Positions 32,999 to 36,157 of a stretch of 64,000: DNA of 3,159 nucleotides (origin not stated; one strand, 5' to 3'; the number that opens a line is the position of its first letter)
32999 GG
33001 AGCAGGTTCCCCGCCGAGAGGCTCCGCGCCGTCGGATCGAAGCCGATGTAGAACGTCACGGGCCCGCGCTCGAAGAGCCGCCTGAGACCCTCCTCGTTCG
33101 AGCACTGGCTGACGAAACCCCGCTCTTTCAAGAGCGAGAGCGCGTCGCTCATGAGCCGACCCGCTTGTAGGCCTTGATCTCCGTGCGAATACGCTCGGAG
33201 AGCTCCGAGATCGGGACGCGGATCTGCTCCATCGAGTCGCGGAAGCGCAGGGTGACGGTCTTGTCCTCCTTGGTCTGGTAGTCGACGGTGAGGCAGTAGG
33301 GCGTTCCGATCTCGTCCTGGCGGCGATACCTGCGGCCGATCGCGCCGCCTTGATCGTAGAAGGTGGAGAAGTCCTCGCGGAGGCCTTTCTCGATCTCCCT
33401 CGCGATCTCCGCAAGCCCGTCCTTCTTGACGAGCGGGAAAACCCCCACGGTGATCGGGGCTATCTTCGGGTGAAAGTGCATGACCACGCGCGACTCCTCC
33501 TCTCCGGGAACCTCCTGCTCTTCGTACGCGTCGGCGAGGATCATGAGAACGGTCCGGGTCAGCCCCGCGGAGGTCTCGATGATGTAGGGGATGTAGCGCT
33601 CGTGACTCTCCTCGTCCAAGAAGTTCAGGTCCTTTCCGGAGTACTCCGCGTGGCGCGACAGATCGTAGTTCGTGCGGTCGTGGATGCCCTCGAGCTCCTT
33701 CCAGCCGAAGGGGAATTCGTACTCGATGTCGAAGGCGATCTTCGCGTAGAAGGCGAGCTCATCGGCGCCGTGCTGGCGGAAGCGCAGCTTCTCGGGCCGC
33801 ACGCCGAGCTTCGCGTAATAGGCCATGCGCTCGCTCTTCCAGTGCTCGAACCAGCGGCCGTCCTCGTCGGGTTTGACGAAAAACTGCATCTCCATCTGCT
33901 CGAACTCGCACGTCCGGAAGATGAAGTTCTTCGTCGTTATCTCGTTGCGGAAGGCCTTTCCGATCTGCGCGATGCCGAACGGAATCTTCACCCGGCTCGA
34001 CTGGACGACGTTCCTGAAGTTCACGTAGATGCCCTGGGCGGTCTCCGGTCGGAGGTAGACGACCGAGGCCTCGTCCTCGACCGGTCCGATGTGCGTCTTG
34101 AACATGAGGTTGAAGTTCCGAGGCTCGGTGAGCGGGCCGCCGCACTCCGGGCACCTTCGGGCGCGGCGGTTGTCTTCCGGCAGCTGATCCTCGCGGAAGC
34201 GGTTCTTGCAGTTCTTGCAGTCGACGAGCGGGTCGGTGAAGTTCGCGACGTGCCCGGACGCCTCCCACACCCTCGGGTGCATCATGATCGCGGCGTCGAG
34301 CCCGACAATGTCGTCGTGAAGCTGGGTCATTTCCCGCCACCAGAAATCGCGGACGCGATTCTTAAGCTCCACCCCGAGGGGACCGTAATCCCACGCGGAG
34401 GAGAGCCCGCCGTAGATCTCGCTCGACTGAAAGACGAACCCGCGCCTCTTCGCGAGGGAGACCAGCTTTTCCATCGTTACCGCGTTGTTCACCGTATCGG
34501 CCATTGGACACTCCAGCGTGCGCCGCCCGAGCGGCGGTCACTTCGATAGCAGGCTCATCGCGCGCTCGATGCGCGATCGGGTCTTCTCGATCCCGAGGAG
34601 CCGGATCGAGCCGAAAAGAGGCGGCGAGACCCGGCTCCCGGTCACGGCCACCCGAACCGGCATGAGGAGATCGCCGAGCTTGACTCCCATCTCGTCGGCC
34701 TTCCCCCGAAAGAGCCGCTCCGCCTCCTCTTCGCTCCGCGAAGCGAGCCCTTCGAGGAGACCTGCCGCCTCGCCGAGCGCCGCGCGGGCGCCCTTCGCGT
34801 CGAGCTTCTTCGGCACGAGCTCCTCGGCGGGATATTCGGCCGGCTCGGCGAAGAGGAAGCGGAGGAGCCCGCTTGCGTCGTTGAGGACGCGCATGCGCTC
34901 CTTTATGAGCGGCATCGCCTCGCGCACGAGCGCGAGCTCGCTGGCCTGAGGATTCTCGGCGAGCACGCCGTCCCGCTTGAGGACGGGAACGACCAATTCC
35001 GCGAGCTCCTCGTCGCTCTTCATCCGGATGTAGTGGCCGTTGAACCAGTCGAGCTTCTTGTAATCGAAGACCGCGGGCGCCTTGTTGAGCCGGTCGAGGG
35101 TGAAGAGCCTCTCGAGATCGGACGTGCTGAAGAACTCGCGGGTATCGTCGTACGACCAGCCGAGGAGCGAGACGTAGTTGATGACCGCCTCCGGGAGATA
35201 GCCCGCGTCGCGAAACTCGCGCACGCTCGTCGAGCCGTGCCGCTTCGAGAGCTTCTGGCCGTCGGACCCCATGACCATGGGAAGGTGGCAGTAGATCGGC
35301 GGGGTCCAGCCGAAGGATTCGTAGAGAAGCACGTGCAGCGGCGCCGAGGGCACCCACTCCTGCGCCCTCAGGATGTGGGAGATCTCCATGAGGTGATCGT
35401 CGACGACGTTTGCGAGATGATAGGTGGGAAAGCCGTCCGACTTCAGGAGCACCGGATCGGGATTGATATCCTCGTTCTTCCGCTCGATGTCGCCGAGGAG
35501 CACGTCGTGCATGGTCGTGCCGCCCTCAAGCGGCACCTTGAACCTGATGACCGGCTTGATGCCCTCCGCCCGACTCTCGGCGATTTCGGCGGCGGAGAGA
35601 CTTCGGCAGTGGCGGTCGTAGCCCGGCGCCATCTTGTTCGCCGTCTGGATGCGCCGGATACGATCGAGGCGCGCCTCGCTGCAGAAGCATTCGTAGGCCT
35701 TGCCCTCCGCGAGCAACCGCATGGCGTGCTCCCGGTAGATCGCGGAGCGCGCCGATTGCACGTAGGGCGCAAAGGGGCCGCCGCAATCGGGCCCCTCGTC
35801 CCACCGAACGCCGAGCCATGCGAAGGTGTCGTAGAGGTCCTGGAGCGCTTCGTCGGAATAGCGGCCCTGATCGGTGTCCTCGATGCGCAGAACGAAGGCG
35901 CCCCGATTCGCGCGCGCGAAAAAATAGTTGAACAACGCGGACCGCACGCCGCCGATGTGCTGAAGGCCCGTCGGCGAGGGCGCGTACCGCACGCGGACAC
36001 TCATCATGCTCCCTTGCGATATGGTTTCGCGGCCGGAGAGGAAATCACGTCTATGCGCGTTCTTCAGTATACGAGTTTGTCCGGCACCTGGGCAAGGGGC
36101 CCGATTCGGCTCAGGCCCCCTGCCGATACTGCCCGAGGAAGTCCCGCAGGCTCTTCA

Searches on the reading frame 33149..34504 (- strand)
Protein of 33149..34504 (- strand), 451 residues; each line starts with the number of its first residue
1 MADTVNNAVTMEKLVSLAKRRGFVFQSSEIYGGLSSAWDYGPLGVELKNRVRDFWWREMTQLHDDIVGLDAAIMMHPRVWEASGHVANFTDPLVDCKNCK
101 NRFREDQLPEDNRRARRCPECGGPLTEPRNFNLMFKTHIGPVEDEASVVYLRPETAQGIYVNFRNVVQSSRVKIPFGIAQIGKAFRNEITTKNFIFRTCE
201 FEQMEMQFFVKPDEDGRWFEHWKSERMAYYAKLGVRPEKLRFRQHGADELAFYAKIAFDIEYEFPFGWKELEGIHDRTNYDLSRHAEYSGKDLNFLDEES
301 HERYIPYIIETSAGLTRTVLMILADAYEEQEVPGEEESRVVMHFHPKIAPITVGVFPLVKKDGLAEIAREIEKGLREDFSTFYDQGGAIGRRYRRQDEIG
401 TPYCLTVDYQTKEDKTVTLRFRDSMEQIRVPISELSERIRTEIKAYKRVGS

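Call 79: search_protein_families(library=pfam, proteins=[window:33149-34504:-], max_evalue=0.00001)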
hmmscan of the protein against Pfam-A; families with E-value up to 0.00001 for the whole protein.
window:33149-34504:- (451 aa): 2 families
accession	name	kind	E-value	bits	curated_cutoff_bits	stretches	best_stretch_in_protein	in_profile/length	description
PF03129.25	HGTP_anticodon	-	1.6e-20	73.5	21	1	353-441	2-93/94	Anticodon binding domain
PF00587.30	tRNA-synt_2b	-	3.4e-11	44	29.3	1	144-324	5-177/179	tRNA synthetase class II core domain (G, H, P, S and T)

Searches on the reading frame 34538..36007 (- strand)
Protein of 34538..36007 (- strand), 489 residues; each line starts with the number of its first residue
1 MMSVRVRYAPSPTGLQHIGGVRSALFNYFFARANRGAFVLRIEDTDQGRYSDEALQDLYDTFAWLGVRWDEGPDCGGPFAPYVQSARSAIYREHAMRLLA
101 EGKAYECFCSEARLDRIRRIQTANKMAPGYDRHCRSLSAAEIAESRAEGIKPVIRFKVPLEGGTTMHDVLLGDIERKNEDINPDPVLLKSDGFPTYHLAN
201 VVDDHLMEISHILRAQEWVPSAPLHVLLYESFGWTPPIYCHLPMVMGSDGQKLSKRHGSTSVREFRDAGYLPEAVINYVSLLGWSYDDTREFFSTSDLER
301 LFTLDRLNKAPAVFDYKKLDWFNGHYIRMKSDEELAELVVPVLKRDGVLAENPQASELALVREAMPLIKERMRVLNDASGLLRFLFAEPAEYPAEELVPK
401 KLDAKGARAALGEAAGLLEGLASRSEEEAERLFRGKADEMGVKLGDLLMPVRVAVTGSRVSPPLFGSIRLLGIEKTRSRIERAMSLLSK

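Call 79: search_protein_families(library=pfam, proteins=[window:34538-36007:-], max_evalue=0.00001)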
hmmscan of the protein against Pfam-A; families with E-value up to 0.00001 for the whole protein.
window:34538-36007:- (489 aa): 2 families
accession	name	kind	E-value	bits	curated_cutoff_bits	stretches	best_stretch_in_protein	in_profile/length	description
PF00749.27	tRNA-synt_1c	-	1.1e-94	317.4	23.4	1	4-321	2-314/314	tRNA synthetases class I (E and Q), catalytic domain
PF19269.4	Anticodon_2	-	4.8e-29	102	23.6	1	335-483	2-140/141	Anticodon binding domain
